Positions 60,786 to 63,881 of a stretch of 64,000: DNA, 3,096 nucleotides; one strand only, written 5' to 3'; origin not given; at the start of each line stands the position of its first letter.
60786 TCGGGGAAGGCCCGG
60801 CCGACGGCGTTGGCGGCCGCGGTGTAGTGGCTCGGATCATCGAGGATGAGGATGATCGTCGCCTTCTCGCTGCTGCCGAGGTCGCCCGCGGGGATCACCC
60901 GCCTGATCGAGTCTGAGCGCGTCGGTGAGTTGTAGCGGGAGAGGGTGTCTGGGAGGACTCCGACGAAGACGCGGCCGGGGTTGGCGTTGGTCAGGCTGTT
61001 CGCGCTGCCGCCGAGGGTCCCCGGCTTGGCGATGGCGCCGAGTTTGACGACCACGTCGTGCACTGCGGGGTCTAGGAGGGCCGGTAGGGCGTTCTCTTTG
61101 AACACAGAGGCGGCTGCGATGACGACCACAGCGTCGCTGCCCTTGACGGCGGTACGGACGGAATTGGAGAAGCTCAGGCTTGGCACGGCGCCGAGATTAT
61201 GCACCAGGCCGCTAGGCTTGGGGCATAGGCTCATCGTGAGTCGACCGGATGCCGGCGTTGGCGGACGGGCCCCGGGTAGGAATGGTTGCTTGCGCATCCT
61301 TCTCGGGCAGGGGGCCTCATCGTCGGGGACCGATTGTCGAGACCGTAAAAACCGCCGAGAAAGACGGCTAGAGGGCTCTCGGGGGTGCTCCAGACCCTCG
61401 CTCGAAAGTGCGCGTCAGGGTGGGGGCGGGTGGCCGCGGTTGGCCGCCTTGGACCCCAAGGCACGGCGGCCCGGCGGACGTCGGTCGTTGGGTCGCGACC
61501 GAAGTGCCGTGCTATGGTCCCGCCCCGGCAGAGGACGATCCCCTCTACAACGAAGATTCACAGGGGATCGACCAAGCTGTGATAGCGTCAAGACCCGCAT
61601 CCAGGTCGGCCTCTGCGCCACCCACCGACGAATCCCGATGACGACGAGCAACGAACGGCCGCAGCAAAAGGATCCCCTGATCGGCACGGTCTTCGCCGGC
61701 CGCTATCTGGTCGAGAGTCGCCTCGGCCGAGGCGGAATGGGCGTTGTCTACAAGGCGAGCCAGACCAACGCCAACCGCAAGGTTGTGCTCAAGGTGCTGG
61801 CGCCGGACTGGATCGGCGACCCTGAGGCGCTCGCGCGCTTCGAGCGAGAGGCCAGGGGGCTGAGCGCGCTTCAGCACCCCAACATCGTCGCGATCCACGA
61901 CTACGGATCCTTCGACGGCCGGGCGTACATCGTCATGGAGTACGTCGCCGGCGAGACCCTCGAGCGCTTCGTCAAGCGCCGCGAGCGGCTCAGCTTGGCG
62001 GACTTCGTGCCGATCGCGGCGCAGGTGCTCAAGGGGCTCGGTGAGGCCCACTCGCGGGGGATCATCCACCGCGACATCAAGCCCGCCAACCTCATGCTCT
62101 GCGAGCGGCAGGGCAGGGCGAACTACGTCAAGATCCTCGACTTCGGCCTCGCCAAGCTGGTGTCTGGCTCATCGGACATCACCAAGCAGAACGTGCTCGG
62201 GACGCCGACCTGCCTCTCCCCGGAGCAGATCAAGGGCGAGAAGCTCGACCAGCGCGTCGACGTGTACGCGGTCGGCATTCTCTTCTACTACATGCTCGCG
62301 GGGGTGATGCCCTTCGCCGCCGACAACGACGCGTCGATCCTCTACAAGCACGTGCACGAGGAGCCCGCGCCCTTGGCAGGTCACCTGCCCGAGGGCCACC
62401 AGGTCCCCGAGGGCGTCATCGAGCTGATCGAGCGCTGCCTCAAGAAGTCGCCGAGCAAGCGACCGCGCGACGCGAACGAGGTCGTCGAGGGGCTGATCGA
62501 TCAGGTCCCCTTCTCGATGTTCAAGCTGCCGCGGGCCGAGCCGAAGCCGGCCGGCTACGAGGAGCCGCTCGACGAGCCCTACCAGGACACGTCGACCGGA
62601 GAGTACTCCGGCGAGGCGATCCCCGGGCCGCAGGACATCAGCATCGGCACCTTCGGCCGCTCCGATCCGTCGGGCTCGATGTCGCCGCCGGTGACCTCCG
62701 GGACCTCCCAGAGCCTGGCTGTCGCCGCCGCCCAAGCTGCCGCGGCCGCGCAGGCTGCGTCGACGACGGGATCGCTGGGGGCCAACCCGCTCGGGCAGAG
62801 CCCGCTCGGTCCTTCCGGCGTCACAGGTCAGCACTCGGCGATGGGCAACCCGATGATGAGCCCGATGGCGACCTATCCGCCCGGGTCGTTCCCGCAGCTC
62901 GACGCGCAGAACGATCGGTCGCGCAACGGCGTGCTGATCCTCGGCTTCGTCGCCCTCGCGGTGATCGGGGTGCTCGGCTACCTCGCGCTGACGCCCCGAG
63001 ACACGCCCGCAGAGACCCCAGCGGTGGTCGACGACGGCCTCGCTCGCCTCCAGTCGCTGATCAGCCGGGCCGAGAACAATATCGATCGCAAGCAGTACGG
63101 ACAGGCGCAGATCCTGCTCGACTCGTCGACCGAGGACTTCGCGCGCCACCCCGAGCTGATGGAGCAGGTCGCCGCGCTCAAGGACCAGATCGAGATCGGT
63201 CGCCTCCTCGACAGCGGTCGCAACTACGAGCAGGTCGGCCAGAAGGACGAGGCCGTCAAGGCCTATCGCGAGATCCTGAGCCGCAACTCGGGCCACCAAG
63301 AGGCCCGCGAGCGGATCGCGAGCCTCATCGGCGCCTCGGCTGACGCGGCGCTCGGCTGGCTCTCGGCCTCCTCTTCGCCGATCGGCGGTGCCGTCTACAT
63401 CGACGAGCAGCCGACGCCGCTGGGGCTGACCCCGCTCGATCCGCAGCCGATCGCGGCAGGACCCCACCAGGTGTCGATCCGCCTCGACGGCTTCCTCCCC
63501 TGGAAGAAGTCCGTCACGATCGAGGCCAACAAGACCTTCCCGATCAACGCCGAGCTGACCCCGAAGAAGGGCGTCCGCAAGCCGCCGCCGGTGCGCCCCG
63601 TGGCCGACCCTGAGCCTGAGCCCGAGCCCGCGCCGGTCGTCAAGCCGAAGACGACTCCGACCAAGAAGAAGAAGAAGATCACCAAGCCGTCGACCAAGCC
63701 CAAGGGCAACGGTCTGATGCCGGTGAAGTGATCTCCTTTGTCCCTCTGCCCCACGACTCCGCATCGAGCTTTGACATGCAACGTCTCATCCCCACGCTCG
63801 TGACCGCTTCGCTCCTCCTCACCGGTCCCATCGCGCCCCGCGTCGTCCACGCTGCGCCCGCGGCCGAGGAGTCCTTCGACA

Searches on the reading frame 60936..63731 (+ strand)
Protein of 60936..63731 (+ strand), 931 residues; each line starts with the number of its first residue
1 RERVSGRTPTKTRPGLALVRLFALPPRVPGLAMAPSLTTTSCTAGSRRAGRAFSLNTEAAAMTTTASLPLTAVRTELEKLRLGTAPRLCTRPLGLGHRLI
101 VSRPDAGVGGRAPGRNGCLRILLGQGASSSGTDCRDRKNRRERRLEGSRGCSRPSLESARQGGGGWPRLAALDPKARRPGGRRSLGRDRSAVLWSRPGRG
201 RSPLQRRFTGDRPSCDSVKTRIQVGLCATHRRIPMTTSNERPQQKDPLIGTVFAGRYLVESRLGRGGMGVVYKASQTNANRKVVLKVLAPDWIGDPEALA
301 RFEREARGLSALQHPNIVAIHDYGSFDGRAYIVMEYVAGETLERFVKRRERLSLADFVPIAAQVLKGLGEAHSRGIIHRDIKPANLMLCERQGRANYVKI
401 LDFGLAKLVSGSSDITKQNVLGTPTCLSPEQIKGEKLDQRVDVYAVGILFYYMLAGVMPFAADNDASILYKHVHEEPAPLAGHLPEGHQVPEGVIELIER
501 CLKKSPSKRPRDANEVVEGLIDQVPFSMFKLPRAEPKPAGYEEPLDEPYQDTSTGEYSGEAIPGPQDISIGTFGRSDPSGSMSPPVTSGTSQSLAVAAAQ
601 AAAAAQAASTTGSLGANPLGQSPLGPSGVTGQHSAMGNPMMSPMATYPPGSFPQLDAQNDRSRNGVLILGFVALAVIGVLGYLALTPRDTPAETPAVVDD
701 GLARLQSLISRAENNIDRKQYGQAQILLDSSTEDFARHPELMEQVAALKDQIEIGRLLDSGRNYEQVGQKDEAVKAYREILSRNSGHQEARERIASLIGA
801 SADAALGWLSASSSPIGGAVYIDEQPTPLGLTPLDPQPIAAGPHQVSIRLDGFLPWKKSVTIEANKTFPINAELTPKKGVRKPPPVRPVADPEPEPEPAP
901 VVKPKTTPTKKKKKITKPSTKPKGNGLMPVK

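Call 29: search_protein_families(library=pfam, proteins=[window:60936-63731:+], max_evalue=0.0001)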
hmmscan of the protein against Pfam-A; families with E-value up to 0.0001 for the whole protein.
window:60936-63731:+ (931 aa): 4 families
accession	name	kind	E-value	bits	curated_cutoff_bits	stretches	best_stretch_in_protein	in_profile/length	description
PF00069.31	Pkinase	-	7.4e-56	189.9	31.7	1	258-514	2-255/263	Protein kinase domain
PF07714.23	PK_Tyr_Ser-Thr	-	2.9e-35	122.2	23.1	1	260-511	4-250/258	Protein tyrosine and serine/threonine kinase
PF08308.17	PEGA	-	1.1e-10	41.7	20.8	1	809-877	4-70/71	PEGA domain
PF01636.29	APH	-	1.1e-07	32.4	23.2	0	277-347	19-86/239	Phosphotransferase enzyme family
